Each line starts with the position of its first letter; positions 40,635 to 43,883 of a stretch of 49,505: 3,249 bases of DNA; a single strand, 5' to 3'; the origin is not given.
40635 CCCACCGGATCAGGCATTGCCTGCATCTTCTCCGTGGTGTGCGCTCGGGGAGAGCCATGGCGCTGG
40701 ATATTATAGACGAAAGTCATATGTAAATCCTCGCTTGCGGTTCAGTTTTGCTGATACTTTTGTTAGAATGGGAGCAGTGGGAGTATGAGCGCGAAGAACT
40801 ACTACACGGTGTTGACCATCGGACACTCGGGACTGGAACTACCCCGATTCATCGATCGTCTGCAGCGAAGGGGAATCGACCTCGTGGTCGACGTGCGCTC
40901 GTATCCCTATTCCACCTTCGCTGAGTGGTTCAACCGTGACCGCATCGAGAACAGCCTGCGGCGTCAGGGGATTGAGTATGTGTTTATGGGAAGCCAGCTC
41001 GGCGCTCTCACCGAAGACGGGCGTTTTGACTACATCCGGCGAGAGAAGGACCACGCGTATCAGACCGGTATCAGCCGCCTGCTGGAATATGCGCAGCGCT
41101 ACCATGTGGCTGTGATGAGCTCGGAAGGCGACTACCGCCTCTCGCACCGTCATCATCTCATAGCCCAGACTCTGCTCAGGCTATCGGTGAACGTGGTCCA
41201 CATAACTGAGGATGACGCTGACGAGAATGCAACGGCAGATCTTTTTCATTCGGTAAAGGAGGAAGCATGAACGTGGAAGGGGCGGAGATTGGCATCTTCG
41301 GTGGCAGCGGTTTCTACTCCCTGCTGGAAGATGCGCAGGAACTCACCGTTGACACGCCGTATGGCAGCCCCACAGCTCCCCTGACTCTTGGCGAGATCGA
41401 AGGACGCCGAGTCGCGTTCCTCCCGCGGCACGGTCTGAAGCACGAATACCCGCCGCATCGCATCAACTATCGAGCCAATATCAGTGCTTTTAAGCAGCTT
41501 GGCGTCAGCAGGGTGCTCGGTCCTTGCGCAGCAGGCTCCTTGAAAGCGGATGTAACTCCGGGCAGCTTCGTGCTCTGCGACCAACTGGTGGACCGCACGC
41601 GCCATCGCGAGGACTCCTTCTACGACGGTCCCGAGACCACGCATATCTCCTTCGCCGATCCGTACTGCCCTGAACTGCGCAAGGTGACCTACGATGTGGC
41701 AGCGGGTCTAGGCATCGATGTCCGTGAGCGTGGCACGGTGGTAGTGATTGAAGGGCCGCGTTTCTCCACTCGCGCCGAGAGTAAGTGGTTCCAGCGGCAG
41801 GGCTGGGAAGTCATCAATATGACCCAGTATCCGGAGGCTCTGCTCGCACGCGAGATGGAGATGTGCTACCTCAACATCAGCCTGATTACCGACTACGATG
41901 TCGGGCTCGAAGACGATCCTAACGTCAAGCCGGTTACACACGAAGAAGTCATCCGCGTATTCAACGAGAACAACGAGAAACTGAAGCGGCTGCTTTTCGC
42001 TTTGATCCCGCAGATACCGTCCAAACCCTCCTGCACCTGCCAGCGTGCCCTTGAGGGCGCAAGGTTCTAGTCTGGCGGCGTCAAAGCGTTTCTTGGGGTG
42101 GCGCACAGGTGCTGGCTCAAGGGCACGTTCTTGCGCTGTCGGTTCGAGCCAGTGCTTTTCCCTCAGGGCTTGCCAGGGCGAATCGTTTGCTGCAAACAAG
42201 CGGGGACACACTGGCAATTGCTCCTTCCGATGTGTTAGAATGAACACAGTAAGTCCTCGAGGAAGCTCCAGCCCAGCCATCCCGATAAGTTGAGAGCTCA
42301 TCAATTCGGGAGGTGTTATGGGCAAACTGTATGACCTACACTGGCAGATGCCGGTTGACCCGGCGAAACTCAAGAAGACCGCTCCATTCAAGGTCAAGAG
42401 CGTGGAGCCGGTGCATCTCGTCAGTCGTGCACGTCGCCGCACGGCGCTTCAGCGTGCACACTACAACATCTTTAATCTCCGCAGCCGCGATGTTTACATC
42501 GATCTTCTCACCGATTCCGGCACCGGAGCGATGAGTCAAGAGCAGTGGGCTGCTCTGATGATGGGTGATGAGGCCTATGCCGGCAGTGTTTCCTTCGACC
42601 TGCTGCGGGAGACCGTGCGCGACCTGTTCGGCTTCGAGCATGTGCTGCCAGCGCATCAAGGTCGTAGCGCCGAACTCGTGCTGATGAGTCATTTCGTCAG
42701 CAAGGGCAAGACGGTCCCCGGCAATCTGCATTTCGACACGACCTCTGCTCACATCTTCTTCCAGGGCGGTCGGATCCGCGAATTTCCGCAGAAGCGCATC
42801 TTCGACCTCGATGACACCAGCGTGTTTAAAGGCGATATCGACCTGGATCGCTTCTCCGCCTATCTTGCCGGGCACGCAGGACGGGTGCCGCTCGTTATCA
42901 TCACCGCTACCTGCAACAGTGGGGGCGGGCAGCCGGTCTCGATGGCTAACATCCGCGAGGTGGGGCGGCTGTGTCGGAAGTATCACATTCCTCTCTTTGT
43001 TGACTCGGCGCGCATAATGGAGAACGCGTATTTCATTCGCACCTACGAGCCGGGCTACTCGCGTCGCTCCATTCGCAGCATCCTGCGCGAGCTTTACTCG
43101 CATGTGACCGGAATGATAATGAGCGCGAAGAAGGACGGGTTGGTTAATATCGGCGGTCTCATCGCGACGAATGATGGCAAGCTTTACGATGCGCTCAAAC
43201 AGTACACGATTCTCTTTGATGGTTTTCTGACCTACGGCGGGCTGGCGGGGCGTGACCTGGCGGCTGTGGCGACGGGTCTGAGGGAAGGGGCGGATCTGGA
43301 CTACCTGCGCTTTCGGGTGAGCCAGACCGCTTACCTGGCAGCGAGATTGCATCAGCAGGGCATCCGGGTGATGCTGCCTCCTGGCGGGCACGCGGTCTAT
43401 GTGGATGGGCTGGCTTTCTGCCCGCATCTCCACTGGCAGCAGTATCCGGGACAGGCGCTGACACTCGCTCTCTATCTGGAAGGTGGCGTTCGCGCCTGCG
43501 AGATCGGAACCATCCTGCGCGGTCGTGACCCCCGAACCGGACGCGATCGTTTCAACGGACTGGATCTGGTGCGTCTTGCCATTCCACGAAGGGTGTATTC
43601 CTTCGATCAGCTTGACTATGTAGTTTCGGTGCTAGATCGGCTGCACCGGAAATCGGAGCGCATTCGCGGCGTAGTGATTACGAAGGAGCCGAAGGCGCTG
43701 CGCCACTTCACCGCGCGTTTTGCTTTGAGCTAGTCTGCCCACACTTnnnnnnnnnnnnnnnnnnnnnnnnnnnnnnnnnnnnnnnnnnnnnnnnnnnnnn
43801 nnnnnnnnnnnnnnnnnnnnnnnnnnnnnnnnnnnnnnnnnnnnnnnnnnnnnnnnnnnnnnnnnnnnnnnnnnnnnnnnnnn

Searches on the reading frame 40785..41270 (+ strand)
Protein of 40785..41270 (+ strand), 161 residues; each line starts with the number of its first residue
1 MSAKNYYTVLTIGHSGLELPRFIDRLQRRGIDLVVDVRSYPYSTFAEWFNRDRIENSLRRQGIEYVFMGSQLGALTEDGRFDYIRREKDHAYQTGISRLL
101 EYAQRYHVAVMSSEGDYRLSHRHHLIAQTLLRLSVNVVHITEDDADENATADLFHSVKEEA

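Call 52: search_protein_families(library=pfam, proteins=[window:40785-41270:+], max_evalue=0.00001)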
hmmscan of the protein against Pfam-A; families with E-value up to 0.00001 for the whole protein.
window:40785-41270:+ (161 aa): 1 family
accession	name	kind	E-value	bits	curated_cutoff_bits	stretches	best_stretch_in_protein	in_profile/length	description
PF04343.18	DUF488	-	3.7e-15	57.1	22.2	1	19-125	2-117/121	Domain of unknown function DUF488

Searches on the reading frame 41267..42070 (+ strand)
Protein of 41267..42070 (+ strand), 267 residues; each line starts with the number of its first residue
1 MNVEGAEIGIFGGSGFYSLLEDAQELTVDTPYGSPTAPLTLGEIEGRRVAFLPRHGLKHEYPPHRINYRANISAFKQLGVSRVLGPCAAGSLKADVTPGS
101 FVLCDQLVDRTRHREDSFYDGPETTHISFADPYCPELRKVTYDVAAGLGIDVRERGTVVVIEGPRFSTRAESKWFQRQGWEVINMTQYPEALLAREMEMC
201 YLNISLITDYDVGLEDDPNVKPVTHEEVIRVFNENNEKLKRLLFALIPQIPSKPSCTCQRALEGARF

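Call 52: search_protein_families(library=pfam, proteins=[window:41267-42070:+], max_evalue=0.00001)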
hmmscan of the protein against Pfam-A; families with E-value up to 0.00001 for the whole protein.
window:41267-42070:+ (267 aa): 1 family
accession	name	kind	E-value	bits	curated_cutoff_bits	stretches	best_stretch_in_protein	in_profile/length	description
PF01048.26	PNP_UDP_1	-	7.3e-41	140.5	25.1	1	7-247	1-232/233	Phosphorylase superfamily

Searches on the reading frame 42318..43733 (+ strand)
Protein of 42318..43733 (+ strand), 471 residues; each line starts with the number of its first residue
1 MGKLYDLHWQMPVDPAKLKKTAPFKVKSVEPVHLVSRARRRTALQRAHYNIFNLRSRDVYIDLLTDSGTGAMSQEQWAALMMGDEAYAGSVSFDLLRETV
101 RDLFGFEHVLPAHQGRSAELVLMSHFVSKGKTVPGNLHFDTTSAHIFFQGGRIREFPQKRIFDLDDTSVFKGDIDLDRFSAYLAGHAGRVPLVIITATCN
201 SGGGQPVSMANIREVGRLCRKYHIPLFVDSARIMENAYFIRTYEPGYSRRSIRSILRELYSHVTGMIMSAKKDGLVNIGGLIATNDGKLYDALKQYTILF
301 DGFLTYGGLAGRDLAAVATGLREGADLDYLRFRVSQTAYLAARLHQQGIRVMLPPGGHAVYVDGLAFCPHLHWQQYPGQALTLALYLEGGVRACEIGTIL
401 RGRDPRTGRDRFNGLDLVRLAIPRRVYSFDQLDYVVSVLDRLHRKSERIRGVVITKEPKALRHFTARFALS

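Call 52: search_protein_families(library=pfam, proteins=[window:42318-43733:+], max_evalue=0.00001)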
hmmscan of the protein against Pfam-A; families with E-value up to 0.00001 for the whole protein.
window:42318-43733:+ (471 aa): 1 family
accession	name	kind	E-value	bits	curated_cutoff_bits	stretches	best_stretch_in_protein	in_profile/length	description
PF01212.27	Beta_elim_lyase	-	8e-70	235.9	27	1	62-435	1-285/288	Beta-eliminating lyase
